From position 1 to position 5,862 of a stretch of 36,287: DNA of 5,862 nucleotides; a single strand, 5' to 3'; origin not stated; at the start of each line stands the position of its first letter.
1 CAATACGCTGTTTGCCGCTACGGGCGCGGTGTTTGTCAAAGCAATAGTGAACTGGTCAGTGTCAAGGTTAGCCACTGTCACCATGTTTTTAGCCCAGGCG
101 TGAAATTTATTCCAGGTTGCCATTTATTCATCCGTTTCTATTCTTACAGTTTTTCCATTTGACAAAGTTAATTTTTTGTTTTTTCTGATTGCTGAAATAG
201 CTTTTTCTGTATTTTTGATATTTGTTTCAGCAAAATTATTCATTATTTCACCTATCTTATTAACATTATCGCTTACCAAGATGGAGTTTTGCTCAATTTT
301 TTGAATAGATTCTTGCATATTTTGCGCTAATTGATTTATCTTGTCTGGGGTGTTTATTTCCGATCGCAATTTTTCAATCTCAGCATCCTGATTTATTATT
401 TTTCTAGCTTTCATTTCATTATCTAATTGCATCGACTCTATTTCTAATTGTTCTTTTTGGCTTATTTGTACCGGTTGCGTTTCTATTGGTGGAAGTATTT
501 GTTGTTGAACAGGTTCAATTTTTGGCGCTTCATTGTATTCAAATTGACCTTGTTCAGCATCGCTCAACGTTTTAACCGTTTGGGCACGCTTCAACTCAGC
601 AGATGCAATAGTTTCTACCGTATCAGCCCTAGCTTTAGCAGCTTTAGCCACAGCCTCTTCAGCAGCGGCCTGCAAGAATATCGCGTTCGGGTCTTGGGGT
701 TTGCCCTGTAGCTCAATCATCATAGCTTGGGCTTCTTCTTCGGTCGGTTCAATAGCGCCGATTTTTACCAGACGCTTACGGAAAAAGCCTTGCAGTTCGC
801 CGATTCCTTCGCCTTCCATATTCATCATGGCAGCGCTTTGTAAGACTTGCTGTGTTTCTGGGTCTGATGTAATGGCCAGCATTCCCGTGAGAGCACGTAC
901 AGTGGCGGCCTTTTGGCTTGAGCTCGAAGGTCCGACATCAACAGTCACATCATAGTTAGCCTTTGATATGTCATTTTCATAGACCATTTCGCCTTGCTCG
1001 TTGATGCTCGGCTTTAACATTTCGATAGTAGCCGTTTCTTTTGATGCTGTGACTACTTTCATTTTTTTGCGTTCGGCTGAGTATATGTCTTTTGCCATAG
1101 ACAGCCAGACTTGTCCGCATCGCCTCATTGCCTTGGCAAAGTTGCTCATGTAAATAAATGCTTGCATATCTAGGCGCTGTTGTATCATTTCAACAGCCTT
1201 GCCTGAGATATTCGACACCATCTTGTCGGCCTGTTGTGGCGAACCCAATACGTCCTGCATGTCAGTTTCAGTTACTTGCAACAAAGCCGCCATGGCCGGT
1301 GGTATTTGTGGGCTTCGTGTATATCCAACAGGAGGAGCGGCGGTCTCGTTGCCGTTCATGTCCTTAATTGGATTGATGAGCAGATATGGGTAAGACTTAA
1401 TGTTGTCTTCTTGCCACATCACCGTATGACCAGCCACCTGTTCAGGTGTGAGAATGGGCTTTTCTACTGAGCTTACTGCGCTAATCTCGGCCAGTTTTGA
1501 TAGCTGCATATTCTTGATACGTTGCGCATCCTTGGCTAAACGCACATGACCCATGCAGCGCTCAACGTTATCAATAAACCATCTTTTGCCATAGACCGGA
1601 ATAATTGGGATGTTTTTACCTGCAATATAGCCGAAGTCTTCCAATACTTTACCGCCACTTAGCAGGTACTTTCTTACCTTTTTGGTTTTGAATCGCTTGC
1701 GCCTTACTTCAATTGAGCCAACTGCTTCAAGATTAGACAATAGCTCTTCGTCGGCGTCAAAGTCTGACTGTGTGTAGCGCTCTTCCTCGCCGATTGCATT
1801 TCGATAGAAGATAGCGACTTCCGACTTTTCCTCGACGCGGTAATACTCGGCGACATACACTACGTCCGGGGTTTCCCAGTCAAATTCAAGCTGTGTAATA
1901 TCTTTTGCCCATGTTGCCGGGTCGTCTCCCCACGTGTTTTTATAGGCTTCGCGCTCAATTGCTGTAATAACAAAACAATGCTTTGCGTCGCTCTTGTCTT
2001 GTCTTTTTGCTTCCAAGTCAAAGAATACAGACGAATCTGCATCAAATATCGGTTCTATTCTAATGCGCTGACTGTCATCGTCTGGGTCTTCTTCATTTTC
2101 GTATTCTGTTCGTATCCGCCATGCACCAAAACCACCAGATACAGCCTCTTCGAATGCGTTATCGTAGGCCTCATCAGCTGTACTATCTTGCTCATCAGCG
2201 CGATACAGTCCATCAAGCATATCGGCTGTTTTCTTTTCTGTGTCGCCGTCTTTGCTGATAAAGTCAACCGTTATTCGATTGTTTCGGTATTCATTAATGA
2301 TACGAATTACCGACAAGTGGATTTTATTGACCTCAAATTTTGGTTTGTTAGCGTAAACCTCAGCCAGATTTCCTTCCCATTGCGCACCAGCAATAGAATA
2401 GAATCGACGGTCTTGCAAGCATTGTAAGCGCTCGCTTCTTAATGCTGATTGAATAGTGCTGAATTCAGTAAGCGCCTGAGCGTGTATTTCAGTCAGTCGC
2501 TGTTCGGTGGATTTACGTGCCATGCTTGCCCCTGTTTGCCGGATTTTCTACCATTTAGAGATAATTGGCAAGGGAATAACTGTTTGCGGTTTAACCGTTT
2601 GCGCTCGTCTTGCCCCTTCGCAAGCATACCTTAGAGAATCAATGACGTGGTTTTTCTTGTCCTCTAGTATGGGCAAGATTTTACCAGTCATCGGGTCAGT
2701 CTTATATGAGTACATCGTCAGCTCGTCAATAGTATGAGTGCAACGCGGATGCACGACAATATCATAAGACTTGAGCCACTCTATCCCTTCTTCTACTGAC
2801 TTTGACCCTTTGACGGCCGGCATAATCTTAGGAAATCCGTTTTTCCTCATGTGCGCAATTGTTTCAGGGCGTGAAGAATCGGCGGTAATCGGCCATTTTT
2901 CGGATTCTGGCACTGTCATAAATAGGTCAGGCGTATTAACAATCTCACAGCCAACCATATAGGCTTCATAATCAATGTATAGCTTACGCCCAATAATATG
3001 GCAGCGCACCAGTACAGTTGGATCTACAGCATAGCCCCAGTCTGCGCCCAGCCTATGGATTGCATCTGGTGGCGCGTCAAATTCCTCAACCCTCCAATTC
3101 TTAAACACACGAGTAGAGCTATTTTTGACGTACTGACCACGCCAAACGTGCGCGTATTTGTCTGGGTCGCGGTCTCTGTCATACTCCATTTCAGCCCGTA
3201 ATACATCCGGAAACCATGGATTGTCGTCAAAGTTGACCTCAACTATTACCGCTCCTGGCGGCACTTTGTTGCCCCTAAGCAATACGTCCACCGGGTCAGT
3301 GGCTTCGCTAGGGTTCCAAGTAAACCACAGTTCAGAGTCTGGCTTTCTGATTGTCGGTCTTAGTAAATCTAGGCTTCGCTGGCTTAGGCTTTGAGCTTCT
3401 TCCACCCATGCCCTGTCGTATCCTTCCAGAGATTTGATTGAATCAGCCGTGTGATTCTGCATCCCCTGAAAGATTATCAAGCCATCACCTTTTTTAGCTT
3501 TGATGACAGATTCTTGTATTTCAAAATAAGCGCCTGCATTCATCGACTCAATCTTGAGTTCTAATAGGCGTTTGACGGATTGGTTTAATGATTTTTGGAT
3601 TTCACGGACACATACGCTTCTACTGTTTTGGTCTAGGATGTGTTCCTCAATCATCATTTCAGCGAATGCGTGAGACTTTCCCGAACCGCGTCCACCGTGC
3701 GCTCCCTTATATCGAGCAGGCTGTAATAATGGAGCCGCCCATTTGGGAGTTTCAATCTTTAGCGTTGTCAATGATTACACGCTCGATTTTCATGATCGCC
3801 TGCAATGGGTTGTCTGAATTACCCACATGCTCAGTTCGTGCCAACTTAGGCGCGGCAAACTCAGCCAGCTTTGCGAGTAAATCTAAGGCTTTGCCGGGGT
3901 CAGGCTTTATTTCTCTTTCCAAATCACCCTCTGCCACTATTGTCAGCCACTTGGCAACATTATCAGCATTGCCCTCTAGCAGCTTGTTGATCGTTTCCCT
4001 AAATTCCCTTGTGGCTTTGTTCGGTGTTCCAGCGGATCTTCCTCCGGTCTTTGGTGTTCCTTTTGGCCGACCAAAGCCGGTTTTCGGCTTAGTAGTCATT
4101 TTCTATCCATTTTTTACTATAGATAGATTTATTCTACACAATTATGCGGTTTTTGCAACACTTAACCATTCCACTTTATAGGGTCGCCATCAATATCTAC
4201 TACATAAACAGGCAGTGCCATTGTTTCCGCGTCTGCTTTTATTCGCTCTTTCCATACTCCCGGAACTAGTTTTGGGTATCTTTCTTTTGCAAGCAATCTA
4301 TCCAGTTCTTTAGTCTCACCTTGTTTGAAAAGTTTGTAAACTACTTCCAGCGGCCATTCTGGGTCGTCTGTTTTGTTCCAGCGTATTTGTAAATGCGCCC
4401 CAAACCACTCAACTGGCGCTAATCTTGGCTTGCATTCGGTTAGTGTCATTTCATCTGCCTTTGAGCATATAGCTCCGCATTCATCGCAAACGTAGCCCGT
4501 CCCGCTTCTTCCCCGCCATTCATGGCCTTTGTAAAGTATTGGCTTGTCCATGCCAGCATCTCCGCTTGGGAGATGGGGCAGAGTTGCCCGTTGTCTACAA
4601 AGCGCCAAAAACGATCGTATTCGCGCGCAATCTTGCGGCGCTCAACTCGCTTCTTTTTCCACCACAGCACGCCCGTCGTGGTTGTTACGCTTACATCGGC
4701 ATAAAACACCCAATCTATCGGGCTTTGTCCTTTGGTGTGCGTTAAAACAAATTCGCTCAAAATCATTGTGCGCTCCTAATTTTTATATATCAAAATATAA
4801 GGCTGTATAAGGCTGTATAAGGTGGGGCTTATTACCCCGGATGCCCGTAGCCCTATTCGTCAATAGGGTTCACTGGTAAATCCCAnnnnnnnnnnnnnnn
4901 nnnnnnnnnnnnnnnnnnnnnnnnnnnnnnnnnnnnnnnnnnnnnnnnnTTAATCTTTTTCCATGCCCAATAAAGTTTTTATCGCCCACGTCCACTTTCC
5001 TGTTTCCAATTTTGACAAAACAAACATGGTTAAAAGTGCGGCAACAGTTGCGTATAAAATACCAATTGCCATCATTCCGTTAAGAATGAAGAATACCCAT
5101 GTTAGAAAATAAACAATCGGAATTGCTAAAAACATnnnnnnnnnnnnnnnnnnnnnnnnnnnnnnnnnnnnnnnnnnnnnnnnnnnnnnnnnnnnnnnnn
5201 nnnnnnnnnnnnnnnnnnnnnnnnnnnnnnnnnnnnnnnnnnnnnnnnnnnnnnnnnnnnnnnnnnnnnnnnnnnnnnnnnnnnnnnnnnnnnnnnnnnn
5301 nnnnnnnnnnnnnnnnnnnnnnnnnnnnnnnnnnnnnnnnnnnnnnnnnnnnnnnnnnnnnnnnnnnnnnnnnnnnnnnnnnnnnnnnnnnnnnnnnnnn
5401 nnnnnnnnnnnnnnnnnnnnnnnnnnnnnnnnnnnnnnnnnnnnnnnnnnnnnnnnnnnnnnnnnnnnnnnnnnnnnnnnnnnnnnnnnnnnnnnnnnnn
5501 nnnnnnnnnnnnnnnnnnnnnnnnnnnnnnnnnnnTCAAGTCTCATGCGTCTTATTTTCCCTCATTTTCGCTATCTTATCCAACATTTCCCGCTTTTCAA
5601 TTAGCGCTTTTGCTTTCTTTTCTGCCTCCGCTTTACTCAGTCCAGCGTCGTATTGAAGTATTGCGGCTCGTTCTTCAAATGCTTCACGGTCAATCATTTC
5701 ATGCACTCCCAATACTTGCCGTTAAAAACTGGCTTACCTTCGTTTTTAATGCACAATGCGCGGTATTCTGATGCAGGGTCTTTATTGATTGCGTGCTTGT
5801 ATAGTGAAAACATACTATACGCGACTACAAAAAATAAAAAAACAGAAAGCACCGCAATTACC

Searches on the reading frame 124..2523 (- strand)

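Call 10: search_protein_families(library=phrogs, proteins=[window:124-2523:-])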
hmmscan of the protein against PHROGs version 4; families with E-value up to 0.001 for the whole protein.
window:124-2523:- (799 aa): 2 families
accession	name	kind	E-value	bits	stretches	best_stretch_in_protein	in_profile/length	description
phrog_156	-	head and packaging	7.3e-131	438.8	1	7-688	5-660/681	portal protein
phrog_14911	-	unknown function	4.5e-101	339.7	1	11-413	4-403/404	-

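Call 11: search_protein_families(library=pfam, proteins=[window:124-2523:-])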
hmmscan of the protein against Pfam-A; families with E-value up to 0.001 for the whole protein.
window:124-2523:- (799 aa): 2 families
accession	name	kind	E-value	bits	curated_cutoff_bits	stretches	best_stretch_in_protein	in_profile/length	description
PF16510.12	P22_portal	-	2.8e-152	508.7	26.1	1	20-631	3-594/594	Phage P22-like portal protein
PF01895.24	PhoU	-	0.00011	23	23.5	0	697-766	18-87/89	PhoU domain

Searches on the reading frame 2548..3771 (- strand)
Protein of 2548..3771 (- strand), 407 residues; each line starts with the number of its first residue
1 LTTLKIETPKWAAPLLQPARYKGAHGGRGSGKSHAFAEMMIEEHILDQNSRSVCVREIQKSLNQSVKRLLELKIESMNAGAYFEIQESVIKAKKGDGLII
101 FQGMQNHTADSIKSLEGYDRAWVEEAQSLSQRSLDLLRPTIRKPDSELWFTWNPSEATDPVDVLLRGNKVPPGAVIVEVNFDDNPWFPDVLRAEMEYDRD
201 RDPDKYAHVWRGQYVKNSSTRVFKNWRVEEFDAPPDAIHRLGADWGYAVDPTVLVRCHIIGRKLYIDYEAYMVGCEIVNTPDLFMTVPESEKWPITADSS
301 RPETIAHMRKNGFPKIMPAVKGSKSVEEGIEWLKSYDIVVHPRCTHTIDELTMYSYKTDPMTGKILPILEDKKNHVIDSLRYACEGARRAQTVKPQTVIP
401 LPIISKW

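Call 10: search_protein_families(library=phrogs, proteins=[window:2548-3771:-])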
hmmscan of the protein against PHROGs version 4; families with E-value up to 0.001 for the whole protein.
window:2548-3771:- (407 aa): 8 families
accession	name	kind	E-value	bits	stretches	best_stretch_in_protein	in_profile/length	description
phrog_3717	-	head and packaging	4.5e-58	197.9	1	17-257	21-270/277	terminase large subunit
phrog_2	-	head and packaging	8.3e-48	164.7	1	13-391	275-596/807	terminase large subunit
phrog_6672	-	head and packaging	2.4e-37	128.7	1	263-388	6-130/145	terminase large subunit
phrog_5653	-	head and packaging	5.3e-33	115.4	1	220-392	8-185/199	terminase large subunit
phrog_979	-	head and packaging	2.3e-06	27.6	1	25-155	172-305/642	terminase large subunit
phrog_8711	-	head and packaging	2.8e-06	28.3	1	19-77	25-83/89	terminase large subunit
phrog_10250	-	head and packaging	1.4e-05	25.9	1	293-384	112-212/228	terminase large subunit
phrog_18557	-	head and packaging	0.00018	22.6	1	319-389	4-76/88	terminase large subunit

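Call 11: search_protein_families(library=pfam, proteins=[window:2548-3771:-])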
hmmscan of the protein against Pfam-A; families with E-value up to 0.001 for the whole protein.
window:2548-3771:- (407 aa): 3 families
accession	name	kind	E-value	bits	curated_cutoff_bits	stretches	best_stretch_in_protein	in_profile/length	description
PF04466.19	Terminase_3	-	3.3e-28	99.1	23.2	1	21-212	4-200/201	Phage terminase large subunit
PF17288.8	Terminase_3C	-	1.7e-13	51.6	26.7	1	244-385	1-154/155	Terminase RNAseH like domain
PF03237.21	Terminase_6N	-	8.4e-05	22.8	22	1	26-192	4-180/215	Terminase large subunit, T4likevirus-type, N-terminal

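Call 33: find_related_loci(query=window:2548-3771:-, collection=viral_contigs, flank=5000)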
Query window:2548-3771:- (407 aa) in viral_contigs; peptide patterns used: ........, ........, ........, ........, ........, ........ (x = any residue, [..] = any of these).
599 stretches matched a pattern (row limit reached: there are more); 599 encode a relative of the query (tblastn E <= 1e-3); the best 80 are kept; 80 distinct loci.
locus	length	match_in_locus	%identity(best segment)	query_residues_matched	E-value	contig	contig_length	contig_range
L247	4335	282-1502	98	1-407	0e+0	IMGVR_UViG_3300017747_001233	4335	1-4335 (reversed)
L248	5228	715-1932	85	3-407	0e+0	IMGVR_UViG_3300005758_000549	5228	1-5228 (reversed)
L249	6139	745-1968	84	1-407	0e+0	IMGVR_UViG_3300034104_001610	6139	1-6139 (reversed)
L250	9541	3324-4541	85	3-407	0e+0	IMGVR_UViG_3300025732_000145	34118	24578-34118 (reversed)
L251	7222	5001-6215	85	3-407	0e+0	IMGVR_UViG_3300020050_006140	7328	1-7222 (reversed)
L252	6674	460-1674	85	3-407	0e+0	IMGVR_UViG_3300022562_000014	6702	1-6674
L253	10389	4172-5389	85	3-407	0e+0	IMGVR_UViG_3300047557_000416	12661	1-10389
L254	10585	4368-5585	85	3-407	0e+0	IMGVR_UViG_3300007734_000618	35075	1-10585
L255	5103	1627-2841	85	3-407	0e+0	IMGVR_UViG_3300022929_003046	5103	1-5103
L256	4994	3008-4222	85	3-407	0e+0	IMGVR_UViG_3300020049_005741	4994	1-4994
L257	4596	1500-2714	85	3-407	0e+0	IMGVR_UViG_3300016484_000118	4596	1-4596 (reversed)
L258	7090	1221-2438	84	3-407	0e+0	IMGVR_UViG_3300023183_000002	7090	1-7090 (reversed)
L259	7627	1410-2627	84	3-407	0e+0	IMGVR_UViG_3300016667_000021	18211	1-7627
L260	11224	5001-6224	83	1-407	0e+0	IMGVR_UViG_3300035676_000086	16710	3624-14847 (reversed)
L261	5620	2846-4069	83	1-407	0e+0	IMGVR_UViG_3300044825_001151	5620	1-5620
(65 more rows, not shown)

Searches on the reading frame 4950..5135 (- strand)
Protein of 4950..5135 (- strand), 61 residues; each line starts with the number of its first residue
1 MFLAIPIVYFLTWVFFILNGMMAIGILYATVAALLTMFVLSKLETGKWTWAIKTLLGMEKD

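Call 10: search_protein_families(library=phrogs, proteins=[window:4950-5135:-])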
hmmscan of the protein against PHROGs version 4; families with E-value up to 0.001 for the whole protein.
window:4950-5135:- (61 aa): 0 families

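Call 24: find_encoding_contigs(protein=window:4950-5135:-, flank=3000, max_places=10)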
Protein window:4950-5135:- (61 aa): 2 contigs read that carry it; 1 place shown.
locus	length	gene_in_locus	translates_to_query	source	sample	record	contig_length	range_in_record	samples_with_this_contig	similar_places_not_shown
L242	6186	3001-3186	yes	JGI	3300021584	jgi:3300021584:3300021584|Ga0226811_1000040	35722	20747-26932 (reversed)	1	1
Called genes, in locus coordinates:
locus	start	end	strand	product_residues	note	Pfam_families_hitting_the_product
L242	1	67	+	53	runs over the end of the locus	-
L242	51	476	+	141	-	-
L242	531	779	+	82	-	-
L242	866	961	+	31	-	-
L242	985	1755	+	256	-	-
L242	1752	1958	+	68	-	-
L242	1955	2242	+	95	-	-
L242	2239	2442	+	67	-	-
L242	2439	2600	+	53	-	-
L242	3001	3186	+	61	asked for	-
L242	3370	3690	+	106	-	-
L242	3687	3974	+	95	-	-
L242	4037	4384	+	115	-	-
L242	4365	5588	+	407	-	PF04466:Terminase_3, PF17288:Terminase_3C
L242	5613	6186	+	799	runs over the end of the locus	PF16510:P22_portal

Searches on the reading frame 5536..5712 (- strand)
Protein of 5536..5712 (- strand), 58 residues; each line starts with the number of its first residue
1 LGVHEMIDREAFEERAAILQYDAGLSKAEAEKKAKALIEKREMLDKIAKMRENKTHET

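Call 10: search_protein_families(library=phrogs, proteins=[window:5536-5712:-])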
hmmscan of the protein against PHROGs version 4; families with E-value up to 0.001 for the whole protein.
window:5536-5712:- (58 aa): 1 family
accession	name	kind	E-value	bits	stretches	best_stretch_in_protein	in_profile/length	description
phrog_22422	-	unknown function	4.8e-05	24.5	1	10-41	11-40/112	-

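Call 25: find_encoding_contigs(protein=window:5536-5697:-, flank=3000, max_places=10)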
Protein window:5536-5697:- (53 aa): 5 contigs read that carry it; 4 places shown.
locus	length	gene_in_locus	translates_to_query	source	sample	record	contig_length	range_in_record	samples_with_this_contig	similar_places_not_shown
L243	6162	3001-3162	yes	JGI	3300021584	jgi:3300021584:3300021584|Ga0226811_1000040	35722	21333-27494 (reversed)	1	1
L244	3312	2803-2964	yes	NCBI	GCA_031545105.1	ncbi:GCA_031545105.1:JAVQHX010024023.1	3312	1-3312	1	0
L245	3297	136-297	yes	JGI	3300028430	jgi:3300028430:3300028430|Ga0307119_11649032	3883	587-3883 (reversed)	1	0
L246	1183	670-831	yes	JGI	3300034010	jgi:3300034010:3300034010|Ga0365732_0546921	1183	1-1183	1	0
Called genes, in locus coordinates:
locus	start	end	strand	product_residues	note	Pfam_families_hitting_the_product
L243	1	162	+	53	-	-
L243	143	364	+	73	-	-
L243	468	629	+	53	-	-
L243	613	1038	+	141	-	-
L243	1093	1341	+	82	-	-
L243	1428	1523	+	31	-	-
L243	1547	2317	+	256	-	-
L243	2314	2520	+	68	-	-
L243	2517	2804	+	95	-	-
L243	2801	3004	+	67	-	-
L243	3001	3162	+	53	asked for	-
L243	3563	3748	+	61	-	-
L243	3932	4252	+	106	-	-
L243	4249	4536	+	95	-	-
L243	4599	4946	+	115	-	-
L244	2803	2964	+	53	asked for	-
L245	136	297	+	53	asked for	-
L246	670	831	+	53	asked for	-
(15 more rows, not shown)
